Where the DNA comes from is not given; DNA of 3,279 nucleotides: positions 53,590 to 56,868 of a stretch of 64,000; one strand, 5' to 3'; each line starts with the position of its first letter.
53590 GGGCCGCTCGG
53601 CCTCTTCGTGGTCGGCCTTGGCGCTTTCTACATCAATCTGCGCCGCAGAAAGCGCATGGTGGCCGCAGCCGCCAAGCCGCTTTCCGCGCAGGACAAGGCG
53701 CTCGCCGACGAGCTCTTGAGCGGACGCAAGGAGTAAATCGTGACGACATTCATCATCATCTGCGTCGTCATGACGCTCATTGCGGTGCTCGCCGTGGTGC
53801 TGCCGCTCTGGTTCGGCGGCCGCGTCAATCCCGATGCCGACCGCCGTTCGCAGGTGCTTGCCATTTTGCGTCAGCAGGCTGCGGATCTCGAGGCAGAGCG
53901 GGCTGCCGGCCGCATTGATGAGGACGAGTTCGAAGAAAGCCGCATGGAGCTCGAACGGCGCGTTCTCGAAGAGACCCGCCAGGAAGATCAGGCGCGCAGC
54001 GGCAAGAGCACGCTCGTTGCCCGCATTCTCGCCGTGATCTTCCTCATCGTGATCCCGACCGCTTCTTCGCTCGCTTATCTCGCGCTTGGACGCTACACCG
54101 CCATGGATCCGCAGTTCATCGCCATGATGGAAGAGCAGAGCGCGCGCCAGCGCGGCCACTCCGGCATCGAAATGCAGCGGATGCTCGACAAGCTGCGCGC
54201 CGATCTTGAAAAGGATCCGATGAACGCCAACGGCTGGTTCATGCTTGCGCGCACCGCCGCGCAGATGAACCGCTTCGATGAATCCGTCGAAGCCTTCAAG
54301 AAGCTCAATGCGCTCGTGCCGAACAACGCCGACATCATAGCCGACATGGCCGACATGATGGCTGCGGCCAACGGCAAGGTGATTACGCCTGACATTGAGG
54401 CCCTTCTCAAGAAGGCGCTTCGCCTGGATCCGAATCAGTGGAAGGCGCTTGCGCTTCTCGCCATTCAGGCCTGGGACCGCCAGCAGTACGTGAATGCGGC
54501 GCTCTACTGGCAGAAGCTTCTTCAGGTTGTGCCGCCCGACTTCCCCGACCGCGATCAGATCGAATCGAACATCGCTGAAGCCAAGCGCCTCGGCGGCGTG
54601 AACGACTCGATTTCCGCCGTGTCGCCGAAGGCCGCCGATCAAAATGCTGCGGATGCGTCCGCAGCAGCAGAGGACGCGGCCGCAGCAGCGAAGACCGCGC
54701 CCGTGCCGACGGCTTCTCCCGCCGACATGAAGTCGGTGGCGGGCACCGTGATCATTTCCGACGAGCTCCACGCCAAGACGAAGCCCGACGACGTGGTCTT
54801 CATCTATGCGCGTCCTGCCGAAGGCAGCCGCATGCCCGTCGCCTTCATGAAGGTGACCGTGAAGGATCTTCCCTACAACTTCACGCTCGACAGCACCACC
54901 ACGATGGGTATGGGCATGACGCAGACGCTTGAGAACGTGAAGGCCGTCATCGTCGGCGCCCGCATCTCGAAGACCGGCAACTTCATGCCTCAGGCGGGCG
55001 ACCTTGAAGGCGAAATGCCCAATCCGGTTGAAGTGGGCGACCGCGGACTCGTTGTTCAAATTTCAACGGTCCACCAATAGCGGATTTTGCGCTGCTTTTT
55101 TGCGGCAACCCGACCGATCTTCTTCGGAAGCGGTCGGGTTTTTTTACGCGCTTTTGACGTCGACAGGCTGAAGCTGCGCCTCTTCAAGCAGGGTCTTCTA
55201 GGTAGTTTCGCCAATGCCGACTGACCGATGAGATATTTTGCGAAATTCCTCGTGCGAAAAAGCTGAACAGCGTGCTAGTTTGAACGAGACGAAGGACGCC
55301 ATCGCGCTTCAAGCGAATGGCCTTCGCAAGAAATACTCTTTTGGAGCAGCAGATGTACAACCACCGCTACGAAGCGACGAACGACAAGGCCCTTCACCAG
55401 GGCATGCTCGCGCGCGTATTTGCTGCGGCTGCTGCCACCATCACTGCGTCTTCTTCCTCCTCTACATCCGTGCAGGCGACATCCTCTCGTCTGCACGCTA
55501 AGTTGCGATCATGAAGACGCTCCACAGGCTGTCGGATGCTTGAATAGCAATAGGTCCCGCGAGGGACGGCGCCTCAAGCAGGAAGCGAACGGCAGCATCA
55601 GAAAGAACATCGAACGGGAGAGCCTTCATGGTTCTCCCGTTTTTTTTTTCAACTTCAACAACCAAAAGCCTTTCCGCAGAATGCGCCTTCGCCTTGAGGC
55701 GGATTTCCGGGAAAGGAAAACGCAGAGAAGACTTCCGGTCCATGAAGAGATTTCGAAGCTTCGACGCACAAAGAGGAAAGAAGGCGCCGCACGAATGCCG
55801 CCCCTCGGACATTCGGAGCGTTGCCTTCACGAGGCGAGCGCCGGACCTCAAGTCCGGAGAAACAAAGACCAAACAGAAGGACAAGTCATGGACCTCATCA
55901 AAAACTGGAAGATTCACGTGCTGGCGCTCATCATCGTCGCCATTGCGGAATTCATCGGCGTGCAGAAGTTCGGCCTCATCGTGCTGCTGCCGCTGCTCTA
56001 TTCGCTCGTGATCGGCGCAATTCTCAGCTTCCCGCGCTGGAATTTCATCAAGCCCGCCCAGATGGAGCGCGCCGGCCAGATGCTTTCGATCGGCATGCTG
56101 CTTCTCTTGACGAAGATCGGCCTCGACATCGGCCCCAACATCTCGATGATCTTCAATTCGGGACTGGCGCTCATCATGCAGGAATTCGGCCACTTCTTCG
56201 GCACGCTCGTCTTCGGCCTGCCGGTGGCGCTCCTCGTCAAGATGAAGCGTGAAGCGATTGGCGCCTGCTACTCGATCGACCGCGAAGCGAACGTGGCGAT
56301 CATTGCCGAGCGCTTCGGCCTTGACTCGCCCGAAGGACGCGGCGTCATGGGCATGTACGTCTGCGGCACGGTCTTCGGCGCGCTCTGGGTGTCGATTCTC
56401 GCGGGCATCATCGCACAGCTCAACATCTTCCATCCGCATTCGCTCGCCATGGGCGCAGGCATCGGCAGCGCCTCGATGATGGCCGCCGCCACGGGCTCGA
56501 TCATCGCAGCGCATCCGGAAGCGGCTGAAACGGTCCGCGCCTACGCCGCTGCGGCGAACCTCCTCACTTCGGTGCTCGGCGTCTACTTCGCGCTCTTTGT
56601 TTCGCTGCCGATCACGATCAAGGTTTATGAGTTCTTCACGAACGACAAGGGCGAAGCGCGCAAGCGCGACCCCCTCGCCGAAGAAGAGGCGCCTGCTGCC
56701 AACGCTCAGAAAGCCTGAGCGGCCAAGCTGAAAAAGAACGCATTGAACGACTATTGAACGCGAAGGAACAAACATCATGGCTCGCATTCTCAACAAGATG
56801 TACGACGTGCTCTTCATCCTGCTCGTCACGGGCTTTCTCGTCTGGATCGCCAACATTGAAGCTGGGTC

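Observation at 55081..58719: Terminator-flanked cassette of DUF3100-type membrane protein, small membrane protein and M20 amidohydrolase, with a Ser/Thr/Ala-rich upstream ORF and attenuator-like hairpin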

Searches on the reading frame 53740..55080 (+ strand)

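Call 7: search_protein_families(library=pfam, proteins=[window:53740-55080:+], max_evalue=0.01)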
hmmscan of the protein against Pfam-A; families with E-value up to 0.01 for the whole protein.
window:53740-55080:+ (446 aa): 8 families
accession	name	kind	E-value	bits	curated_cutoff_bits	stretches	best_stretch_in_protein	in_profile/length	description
PF23892.1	Ig_CycH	-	6.9e-27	93.8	27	1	336-435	4-100/108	Cytochrome c-type biogenesis protein H Ig-like domain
PF23914.1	TPR_CcmH_CycH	-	1.6e-22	80.5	42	1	140-268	27-155/158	Cytochrome c-type biogenesis protein H TPR domain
PF07719.23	TPR_2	-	5.9e-08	32.7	27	1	163-196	1-34/34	Tetratricopeptide repeat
PF13431.12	TPR_17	-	2e-07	31.2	24.4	0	156-183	6-33/34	Tetratricopeptide repeat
PF05120.17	GvpG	-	2.5e-05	24.8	30.6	1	16-74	5-64/67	Gas vesicle protein G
PF13181.12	TPR_8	-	2.8e-05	24.4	25.7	0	164-190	2-28/34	Tetratricopeptide repeat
PF13414.12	TPR_11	-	0.0006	19.9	26.8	0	175-199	6-30/42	TPR repeat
PF00515.34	TPR_1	-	0.0098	16.1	27.8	0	163-188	1-26/34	Tetratricopeptide repeat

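Call 8: search_protein_families(library=ncbifam, proteins=[window:53740-55080:+], max_evalue=0.01)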
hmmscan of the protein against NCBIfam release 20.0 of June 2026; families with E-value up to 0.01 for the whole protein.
window:53740-55080:+ (446 aa): 8 families
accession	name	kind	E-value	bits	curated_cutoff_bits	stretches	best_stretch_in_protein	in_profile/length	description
TIGR03142.1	cytochro_ccmI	equivalog_domain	5.8e-25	87.9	29.3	1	3-119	1-117/118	c-type cytochrome biogenesis protein CcmI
NF007692.0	PRK10370.1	equivalog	4.7e-16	59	306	1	111-282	26-199/206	heme lyase NrfEFG subunit NrfG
TIGR02917.1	PEP_TPR_lipo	equivalog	1.1e-05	23.6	312.2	1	158-255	596-690/899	XrtA/PEP-CTERM system TPR-repeat protein PrsT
TIGR02521.1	type_IV_pilW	equivalog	1.8e-05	24.4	154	0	219-267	154-202/234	type IV pilus biogenesis/stability protein PilW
NF040959.1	MamA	equivalog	2.3e-05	23.9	200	1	147-204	123-180/204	magnetosome protein MamA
NF052312.1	T9SS_PorW_SprE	equivalog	0.0018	17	250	0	135-200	79-140/716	type IX secretion system periplasmic lipoprotein PorW/SprE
NF052415.1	T3SS_chap_SctY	equivalog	0.0021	18.6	70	0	146-188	60-102/106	type III secretion apparatus assembly chaperone SctY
NF006283.1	PRK08455.1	equivalog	0.0062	16.2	187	0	4-47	21-64/182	flagellar basal body-associated protein FliL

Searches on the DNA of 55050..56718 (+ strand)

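Call 4: search_rna_families(source=window, start=55050, end=55950, threshold=evalue, max_evalue=10, show_alignments=3)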
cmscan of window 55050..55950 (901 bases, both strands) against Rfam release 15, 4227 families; matches with E-value up to 10: 5.
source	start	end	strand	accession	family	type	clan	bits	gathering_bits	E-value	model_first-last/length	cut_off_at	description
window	55577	55646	+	RF02241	Xoo2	Gene; sRNA;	-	19.3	45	0.39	1-78/78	no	Xanthomonadaceae sRNA Xoo2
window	55817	55842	-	RF01836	weev_FSE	Cis-reg; frameshift_element;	-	18.2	40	7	1-27/27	no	ribosomal frameshift site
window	55091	55147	+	RF00110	RybB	Gene; sRNA;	-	16.3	40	1.7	1-79/79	no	RybB RNA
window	55873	55891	-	RF03462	mir-4677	Gene; miRNA;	-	14.8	80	9.1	20-38/59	no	mir-4677 microRNA precursor family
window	55065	55144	+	RF02631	Hrs13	Gene; sRNA;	-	13.3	52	2.8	1-82/82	no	Hfq-regulated sRNA 13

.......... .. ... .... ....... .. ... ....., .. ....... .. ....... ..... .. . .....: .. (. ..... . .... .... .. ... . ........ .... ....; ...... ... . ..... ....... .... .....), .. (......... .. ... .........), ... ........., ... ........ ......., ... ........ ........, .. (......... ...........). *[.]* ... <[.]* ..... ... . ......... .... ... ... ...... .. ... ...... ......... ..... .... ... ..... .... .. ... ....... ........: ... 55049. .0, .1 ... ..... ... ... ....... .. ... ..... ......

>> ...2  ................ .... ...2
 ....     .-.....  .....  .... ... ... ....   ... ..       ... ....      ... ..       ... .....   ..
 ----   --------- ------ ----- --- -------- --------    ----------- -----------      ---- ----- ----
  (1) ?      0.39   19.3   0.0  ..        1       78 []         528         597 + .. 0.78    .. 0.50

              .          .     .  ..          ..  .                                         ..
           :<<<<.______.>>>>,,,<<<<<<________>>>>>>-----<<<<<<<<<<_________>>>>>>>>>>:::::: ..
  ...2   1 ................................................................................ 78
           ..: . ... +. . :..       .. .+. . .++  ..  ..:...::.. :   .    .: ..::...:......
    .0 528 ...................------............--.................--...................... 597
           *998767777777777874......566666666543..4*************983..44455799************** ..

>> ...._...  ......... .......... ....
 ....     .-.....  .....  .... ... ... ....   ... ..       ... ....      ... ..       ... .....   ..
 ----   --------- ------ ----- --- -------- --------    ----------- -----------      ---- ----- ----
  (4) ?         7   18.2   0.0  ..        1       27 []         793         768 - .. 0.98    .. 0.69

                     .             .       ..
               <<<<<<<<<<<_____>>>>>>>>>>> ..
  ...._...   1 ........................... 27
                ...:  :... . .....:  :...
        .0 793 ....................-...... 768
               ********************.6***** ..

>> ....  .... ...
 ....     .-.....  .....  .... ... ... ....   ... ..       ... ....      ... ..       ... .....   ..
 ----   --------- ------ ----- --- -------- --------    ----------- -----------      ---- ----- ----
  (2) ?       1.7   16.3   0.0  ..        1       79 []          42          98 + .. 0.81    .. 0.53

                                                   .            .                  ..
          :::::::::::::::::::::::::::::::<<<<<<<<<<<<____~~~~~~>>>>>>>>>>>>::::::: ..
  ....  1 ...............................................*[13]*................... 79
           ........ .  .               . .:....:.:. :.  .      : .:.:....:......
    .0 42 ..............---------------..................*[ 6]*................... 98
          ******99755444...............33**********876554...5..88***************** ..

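Call 25: search_rna_families(sources=[L031, L034, L035, L044, L047, L048, L051, L054, L057, L059, L070, L073, L075, L055, L056, L061], threshold=gathering)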
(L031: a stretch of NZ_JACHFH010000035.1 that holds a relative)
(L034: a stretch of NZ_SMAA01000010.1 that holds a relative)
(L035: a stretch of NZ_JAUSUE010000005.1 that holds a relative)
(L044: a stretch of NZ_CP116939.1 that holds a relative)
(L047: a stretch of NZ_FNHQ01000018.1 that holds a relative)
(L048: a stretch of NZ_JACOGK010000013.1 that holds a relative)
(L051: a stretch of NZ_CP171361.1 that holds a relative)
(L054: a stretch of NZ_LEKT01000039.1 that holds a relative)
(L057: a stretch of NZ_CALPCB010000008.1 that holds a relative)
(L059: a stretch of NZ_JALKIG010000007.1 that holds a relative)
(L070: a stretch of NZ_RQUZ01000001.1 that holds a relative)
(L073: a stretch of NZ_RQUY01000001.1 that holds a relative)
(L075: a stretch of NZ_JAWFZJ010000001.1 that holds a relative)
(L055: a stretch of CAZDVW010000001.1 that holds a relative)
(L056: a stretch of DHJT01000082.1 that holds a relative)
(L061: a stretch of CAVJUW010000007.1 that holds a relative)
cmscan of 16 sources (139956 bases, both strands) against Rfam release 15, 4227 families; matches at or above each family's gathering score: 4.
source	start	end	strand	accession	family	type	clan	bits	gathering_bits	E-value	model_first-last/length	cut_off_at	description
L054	7933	8185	+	RF00230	T-box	Cis-reg; leader;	-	128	93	1e-27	1-219/219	no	T-box leader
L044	6748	6977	+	RF01854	Bacteria_large_SRP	Gene;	CL00003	98.3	60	1.4e-13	1-256/256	no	Bacterial large signal recognition particle RNA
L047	6754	6972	+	RF01854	Bacteria_large_SRP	Gene;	CL00003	97.4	60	2.2e-13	1-256/256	no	Bacterial large signal recognition particle RNA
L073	819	917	+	RF00167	Purine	Cis-reg; riboswitch;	CL00123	51.8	37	1.5e-05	1-102/102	no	Purine riboswitch aptamer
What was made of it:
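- Tried and rejected: None was found (call 25).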

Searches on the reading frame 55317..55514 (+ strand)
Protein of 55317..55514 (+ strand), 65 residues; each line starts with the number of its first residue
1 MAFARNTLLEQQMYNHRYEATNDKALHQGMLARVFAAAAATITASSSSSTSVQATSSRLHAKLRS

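Call 7: search_protein_families(library=pfam, proteins=[window:55317-55514:+], max_evalue=0.01)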
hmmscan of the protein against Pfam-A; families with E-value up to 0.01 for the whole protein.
window:55317-55514:+ (65 aa): 0 families

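Call 8: search_protein_families(library=ncbifam, proteins=[window:55317-55514:+], max_evalue=0.01)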
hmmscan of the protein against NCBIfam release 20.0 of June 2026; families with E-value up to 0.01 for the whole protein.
window:55317-55514:+ (65 aa): 0 families
